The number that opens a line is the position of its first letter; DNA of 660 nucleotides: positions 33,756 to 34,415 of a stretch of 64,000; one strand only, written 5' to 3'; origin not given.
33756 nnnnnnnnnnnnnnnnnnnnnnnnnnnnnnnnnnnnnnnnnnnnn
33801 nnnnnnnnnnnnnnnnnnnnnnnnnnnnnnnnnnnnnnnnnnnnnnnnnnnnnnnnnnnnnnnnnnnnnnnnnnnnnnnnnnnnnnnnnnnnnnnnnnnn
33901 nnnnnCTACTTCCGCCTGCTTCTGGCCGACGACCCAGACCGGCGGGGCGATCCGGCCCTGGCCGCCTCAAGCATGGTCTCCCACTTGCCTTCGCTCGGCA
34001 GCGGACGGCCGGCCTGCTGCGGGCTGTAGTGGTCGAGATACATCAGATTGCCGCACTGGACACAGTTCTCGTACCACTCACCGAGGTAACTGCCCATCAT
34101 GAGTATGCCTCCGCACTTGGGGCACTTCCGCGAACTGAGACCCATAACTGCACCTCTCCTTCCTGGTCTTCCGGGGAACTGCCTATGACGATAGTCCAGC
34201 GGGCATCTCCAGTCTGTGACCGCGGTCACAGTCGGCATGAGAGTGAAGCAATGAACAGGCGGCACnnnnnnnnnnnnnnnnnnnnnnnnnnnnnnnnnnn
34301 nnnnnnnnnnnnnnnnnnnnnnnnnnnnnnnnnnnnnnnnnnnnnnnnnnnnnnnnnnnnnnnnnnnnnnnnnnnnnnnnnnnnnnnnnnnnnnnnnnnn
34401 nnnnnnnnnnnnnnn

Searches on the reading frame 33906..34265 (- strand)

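Call 4: search_protein_families(library=pfam, proteins=[window:33906-34265:-], max_evalue=1)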
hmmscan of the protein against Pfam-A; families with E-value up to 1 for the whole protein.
window:33906-34265:- (119 aa): 9 families
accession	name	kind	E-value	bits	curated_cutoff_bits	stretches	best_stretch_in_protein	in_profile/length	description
PF06677.18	Auto_anti-p27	-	0.018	15.6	24.1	1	44-72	14-40/40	Sjogren's syndrome/scleroderma autoantigen 1 (Autoantigen p27)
PF01396.24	Zn_ribbon_Top1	-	0.088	13.1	32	1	46-55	2-11/39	Topoisomerase DNA binding C4 zinc finger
PF07282.18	Cas12f1-like_TNB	-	0.12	13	26.3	1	44-75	27-50/60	Cas12f1-like, TNB domain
PF22289.1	DmmA-like_C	-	0.13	12.7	27.4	0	67-83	20-37/44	Dimethylamine monooxygenase subunit DmmA-like, C-terminal domain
PF13248.11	Zn_ribbon_3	-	0.14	12.1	27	0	46-52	17-23/26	zinc-ribbon domain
PF13453.11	Zn_ribbon_TFIIB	-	0.29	11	22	1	41-55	15-29/41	Transcription factor zinc-finger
PF02150.21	Zn_ribbon_RPB9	-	0.43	10.9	25.2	0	68-77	4-13/36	RNA polymerases M/15 Kd subunit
PF17848.7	Zn_ribbon_ACC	-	0.62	10.7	24.5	0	47-54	3-10/26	Acetyl-CoA carboxylase zinc finger domain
PF01599.25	Ribosomal_S27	-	0.63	10.4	22.3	0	46-72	18-42/44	Ribosomal protein S27a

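Call 5: search_protein_families(library=ncbifam, proteins=[window:33906-34265:-], max_evalue=1)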
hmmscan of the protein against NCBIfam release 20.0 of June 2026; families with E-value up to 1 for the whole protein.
window:33906-34265:- (119 aa): 5 families
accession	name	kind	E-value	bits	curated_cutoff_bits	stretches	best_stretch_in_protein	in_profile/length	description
NF001669.0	PRK00432.1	equivalog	0.00061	19.7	54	1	43-73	24-51/58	30S ribosomal protein S27ae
NF041921.1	HVO_A0556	equivalog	0.046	13.6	65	1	40-72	15-48/55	HVO_A0556 family zinc finger protein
NF001605.0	PRK00398.1-2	equivalog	0.096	12.6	63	0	68-81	4-17/43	DNA-directed RNA polymerase subunit P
NF004633.0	PRK05978.1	subfamily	0.12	11.6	187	1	33-75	23-63/149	hypothetical protein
NF033497.1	rubre_like_arch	subfamily_domain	0.16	11.7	32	0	45-53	16-24/34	rubrerythrin-like domain-containing protein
